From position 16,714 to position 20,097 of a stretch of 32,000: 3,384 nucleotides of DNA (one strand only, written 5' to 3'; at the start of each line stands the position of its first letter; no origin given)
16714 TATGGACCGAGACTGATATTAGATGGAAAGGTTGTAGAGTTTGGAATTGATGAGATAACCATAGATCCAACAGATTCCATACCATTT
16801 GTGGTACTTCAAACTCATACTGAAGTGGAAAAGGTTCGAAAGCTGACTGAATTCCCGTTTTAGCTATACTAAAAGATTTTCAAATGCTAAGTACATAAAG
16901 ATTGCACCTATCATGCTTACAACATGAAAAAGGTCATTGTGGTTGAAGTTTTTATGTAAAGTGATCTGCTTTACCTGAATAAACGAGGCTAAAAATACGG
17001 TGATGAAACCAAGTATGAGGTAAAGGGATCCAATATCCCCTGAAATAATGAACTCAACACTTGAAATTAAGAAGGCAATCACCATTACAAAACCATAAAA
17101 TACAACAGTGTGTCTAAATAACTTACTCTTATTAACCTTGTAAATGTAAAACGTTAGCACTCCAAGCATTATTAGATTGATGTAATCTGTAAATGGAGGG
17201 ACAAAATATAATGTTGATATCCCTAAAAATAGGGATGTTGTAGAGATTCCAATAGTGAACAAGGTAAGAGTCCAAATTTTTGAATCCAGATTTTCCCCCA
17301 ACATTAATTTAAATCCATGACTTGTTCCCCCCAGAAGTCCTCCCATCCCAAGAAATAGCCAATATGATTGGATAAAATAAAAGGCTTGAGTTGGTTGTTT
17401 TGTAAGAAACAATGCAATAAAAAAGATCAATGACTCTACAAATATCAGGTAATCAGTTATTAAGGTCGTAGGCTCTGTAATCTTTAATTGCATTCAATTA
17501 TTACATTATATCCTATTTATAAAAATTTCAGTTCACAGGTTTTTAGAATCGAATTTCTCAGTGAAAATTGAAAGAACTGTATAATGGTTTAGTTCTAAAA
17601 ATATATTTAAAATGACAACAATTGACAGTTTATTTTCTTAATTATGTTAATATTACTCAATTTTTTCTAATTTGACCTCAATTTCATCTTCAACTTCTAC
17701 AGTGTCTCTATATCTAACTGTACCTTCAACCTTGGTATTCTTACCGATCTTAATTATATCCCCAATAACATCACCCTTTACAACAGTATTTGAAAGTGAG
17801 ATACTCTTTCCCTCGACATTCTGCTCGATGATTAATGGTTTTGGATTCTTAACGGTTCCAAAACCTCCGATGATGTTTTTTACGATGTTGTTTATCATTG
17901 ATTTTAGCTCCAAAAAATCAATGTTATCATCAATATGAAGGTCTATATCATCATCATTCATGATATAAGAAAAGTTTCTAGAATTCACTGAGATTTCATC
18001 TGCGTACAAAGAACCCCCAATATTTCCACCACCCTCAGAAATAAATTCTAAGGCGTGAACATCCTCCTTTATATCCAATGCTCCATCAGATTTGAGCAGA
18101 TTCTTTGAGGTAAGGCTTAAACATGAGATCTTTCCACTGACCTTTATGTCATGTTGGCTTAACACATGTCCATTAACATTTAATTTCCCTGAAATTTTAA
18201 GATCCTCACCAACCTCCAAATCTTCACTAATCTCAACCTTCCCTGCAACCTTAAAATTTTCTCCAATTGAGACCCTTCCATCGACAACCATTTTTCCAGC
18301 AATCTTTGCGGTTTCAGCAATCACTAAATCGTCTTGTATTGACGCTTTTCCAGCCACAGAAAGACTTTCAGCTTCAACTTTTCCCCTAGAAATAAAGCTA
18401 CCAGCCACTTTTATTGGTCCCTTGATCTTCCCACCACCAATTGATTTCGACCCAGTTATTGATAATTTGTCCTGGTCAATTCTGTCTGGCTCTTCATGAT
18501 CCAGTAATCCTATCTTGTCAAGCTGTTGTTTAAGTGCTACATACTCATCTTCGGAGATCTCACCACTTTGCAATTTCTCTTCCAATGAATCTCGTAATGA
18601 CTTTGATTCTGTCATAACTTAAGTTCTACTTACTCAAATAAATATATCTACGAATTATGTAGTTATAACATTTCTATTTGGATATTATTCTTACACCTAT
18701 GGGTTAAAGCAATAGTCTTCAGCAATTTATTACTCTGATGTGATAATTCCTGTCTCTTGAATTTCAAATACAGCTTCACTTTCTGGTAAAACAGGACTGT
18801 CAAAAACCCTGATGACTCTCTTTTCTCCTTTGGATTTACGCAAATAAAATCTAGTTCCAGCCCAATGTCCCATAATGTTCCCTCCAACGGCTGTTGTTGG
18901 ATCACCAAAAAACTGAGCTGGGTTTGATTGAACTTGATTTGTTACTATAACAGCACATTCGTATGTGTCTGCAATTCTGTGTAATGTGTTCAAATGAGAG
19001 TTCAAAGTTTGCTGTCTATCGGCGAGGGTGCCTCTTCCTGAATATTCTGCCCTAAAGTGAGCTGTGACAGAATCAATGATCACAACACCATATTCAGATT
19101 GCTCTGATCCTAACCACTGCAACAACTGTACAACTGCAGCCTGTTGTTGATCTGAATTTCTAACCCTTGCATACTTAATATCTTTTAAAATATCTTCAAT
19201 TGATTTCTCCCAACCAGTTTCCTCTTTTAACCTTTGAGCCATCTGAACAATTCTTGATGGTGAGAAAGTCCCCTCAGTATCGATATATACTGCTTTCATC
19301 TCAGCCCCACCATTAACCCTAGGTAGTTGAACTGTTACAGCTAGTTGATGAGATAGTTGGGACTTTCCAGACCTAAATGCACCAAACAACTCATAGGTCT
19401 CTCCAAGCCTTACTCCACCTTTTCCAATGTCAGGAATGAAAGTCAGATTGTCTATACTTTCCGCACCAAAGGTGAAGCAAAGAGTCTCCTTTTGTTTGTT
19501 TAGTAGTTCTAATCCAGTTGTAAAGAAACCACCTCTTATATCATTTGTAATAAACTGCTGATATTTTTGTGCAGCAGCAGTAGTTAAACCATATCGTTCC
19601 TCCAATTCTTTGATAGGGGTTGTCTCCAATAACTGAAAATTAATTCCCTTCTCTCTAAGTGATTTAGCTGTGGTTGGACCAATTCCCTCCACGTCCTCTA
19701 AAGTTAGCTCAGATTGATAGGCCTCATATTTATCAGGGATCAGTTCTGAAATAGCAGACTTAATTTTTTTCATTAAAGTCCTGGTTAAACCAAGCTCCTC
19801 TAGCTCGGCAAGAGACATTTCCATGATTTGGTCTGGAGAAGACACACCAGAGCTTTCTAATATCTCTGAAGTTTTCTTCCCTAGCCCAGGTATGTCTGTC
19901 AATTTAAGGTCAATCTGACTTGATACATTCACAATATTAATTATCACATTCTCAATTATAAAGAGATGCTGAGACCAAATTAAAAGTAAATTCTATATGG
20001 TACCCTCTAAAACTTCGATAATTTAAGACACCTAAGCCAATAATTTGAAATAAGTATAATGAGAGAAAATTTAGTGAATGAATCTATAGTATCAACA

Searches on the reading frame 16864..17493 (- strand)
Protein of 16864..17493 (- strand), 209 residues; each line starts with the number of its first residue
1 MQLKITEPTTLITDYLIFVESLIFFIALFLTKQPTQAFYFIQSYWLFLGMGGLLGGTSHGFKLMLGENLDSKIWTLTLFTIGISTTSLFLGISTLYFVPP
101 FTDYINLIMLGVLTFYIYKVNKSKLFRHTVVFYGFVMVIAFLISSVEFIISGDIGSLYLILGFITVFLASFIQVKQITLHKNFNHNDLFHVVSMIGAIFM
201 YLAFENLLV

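Call 7: search_protein_families(library=pfam, proteins=[window:16864-17493:-], max_evalue=0.001)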
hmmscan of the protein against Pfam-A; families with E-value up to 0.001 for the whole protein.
window:16864-17493:- (209 aa): 1 family
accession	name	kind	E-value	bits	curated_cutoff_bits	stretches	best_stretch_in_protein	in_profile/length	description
PF22285.2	DUF6962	-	2.7e-27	96.5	27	1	9-206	1-195/198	Family of unknown function (DUF6962)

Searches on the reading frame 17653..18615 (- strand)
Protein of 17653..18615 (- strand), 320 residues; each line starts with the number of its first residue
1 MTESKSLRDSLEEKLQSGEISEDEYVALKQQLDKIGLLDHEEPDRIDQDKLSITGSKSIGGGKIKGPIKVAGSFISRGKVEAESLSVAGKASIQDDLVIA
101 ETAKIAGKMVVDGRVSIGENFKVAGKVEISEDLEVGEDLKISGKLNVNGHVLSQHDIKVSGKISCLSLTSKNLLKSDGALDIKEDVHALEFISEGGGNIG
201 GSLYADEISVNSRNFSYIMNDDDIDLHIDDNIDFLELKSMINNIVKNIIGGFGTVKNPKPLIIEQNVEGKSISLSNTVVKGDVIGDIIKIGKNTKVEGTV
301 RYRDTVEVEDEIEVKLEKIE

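Call 7: search_protein_families(library=pfam, proteins=[window:17653-18615:-], max_evalue=0.001)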
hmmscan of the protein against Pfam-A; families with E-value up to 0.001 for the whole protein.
window:17653-18615:- (320 aa): 3 families
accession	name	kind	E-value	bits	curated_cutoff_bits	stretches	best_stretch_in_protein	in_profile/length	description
PF04519.19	Bactofilin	-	1.9e-07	31.7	27.9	1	65-146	4-81/98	Polymer-forming cytoskeletal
PF25084.1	LbH_EIF2B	-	8e-05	23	54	0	275-315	32-71/105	EIF2B subunit epsilon LbH domain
PF09851.14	SHOCT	-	0.00066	19.8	27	0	11-32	6-27/28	Short C-terminal domain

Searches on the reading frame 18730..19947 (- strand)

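Call 7: search_protein_families(library=pfam, proteins=[window:18730-19947:-], max_evalue=0.001)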
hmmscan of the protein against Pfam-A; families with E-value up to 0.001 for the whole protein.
window:18730-19947:- (405 aa): 7 families
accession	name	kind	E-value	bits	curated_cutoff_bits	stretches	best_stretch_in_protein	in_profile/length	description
PF08423.17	Rad51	-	1.2e-75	254.4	22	1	152-402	2-242/244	Rad51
PF14520.12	HHH_5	-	1.1e-12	48.6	27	1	15-66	3-55/57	Helix-hairpin-helix domain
PF13481.12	AAA_25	-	4e-09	36.8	27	1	175-339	26-190/195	AAA domain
PF00154.27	RecA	-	1e-08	35.4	27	1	286-374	131-223/262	recA bacterial DNA recombination protein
PF11798.14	IMS_HHH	-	1.8e-06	28.3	24.4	0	13-35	10-32/32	IMS family HHH motif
PF11731.14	Cdd1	-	0.00039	21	25.5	0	15-48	7-40/86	Pathogenicity locus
PF00633.29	HHH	-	0.00075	19.7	24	0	83-98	13-28/30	Helix-hairpin-helix motif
